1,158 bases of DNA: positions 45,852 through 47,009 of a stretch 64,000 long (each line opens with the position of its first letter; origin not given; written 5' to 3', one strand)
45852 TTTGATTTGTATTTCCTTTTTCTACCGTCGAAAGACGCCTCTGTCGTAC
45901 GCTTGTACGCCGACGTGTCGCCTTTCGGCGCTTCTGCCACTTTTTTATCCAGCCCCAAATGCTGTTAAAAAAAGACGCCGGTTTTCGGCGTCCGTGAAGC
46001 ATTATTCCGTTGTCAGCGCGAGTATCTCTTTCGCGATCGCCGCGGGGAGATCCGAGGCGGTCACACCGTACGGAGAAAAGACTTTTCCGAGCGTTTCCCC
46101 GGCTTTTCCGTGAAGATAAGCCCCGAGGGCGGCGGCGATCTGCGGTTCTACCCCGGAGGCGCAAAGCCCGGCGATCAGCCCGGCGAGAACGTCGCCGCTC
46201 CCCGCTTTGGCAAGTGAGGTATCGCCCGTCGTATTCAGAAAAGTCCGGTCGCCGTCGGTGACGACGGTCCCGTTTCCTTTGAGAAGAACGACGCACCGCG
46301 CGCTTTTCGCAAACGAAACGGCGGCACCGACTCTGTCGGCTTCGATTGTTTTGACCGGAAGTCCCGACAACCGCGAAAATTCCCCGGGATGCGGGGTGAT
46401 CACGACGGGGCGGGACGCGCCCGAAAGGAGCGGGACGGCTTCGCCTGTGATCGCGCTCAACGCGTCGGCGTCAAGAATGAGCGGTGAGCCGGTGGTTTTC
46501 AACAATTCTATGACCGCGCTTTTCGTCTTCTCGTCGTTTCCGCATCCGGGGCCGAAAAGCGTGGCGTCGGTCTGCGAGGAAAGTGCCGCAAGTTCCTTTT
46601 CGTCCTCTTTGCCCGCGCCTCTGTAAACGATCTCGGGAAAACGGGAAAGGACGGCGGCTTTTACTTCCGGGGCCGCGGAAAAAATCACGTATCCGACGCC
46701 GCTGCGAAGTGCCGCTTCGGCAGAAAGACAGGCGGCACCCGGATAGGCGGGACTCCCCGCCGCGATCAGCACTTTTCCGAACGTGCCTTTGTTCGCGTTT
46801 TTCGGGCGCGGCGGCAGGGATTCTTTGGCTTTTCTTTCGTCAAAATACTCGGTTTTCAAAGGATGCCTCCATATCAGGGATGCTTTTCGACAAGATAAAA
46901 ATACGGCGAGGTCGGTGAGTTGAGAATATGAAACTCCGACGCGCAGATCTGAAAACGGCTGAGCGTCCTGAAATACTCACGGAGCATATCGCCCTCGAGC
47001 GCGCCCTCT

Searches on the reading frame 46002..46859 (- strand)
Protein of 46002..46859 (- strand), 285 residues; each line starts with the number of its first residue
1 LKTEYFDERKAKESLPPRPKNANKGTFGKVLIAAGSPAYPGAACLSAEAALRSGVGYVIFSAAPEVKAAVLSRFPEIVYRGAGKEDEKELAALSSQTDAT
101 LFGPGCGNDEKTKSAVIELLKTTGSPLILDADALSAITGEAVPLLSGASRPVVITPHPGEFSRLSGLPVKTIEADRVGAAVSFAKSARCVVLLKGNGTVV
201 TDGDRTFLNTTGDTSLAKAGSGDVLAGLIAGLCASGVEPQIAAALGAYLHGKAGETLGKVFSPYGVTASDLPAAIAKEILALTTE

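Call 29: search_protein_families(library=pfam, proteins=[window:46002-46859:-], max_evalue=0.01)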
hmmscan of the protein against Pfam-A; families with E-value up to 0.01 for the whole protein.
window:46002-46859:- (285 aa): 3 families
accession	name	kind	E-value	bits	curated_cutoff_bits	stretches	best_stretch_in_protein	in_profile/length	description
PF01256.23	Carb_kinase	-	9e-53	179.7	27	1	30-275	1-240/242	NAD(P)H-hydrate dehydratase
PF02110.20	HK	-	5.3e-06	26.4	27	1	87-255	40-220/247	Hydroxyethylthiazole kinase family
PF08543.17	Phos_pyr_kin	-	0.0031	17.3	27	1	140-243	107-221/246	Phosphomethylpyrimidine kinase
